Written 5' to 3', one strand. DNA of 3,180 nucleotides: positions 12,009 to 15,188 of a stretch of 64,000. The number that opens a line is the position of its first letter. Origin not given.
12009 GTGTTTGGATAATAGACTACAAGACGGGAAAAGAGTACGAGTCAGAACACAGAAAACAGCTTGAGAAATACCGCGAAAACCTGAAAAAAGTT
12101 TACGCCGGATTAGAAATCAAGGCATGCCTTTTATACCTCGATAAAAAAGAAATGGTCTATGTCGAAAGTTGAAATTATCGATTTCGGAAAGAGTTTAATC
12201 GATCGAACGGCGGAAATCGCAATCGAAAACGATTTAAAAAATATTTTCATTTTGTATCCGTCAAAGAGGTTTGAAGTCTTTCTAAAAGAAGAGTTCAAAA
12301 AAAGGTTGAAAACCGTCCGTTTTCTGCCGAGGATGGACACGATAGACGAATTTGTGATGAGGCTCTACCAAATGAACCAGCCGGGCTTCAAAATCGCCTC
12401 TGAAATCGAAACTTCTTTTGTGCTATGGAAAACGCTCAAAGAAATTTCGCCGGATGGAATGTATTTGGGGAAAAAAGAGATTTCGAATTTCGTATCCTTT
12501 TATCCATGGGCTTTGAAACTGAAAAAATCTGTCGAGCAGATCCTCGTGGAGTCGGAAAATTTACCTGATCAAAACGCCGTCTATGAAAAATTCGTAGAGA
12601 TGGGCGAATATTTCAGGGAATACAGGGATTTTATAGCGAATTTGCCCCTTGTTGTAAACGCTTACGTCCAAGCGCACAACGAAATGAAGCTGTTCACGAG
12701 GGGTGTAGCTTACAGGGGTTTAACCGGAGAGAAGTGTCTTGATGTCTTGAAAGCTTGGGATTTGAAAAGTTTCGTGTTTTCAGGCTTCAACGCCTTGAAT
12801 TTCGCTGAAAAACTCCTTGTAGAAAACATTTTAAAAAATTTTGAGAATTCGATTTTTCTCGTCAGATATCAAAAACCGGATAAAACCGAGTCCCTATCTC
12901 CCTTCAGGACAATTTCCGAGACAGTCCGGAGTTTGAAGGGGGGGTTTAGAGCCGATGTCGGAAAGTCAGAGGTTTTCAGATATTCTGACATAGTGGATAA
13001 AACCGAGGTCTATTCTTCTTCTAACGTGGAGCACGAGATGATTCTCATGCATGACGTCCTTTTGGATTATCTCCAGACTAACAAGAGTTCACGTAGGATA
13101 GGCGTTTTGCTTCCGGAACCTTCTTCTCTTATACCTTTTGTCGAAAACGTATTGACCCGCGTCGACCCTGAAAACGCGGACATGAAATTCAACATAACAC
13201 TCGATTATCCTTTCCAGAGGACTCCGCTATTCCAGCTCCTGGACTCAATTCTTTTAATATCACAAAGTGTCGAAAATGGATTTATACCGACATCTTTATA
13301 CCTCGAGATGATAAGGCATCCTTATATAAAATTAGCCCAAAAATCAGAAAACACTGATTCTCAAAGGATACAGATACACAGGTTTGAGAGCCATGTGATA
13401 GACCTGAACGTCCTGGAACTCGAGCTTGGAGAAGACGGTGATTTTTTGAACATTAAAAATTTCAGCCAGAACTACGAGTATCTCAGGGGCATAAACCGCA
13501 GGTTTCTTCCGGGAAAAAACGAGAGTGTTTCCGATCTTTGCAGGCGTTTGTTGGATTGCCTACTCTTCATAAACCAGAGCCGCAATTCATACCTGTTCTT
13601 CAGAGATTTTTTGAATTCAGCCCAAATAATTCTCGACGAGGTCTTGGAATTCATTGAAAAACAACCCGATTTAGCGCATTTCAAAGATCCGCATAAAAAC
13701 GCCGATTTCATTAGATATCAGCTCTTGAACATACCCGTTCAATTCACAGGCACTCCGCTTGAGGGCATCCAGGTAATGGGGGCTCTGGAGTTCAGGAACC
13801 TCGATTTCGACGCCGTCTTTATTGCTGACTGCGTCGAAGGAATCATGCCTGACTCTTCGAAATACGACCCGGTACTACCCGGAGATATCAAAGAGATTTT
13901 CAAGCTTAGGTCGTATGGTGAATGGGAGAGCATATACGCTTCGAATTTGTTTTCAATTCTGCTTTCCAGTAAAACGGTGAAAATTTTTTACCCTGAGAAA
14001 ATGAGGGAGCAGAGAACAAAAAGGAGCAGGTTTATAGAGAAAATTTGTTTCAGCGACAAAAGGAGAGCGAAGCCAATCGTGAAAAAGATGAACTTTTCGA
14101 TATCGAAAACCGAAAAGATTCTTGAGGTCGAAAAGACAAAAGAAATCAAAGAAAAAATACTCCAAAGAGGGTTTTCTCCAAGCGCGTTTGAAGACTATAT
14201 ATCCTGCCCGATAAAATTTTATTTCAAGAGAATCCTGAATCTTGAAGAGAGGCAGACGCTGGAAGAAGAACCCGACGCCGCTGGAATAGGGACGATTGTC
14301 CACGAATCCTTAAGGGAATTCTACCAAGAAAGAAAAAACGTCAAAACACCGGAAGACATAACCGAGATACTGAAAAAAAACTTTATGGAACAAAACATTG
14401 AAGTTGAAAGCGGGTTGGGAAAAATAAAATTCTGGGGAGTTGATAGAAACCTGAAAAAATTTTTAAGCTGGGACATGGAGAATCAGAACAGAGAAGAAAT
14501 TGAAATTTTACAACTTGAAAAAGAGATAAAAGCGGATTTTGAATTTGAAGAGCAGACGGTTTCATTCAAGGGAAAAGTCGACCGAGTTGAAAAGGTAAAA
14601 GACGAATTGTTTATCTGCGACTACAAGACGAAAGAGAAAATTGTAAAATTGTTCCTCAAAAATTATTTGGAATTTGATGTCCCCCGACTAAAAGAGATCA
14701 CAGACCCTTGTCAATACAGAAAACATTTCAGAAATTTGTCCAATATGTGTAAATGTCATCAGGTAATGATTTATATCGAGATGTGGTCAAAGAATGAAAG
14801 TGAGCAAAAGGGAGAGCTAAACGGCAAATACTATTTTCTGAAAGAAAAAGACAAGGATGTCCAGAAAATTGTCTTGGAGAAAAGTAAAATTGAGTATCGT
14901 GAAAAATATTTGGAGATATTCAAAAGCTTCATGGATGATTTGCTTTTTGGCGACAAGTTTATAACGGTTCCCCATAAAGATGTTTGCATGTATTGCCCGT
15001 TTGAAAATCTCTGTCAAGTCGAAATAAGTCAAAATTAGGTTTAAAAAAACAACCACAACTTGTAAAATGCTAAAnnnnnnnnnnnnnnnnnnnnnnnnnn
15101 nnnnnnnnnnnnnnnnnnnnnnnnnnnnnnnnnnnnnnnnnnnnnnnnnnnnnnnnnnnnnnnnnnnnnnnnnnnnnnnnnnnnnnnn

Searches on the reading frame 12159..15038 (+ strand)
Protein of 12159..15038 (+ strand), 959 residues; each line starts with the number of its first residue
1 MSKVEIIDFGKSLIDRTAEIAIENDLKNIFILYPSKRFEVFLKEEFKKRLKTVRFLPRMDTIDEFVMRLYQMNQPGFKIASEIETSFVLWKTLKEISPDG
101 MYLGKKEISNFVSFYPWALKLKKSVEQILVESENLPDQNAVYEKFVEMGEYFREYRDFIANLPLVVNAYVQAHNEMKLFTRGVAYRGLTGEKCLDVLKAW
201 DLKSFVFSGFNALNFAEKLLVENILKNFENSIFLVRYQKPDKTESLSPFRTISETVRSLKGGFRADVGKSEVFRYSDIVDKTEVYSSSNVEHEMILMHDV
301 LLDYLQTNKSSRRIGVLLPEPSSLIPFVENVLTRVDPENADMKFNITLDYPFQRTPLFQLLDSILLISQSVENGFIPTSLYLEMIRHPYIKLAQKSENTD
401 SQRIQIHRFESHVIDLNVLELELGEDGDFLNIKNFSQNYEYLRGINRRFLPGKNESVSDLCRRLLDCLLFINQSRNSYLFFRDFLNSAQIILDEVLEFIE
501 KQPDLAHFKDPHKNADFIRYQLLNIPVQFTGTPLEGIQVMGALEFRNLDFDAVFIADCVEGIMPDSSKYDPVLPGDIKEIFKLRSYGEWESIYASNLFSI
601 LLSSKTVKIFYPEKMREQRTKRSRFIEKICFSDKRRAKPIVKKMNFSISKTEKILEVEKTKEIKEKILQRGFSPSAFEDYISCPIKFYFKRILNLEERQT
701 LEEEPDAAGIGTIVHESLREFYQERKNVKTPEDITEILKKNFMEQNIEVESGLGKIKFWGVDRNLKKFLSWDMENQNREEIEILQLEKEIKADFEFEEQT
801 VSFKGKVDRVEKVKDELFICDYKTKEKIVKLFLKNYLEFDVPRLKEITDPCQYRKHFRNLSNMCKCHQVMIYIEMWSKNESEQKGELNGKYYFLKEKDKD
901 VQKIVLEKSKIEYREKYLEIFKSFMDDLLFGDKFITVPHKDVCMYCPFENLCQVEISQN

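Call 3: search_protein_families(library=ncbifam, proteins=[window:12159-15038:+], max_evalue=0.1)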
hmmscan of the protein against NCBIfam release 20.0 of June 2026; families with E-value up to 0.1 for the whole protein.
window:12159-15038:+ (959 aa): 3 families
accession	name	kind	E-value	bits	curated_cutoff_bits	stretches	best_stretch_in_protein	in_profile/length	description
TIGR03623.1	TIGR03623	subfamily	4.2e-22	78.2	299.6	1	535-834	459-769/876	probable DNA repair protein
TIGR02786.1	addB_alphas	equivalog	2.2e-20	72.4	486.5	1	530-824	603-903/1024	double-strand break repair protein AddB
TIGR01450.1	recC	equivalog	0.018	13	582.9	0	293-370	364-443/1063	exodeoxyribonuclease V subunit gamma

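Call 4: search_protein_families(library=pfam, proteins=[window:12159-15038:+], max_evalue=0.1)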
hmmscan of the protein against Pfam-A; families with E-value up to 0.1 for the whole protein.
window:12159-15038:+ (959 aa): 1 family
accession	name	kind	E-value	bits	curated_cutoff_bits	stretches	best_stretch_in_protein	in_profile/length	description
PF12705.13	PDDEXK_1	-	1.2e-29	104.5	22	1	672-953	2-247/247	PD-(D/E)XK nuclease superfamily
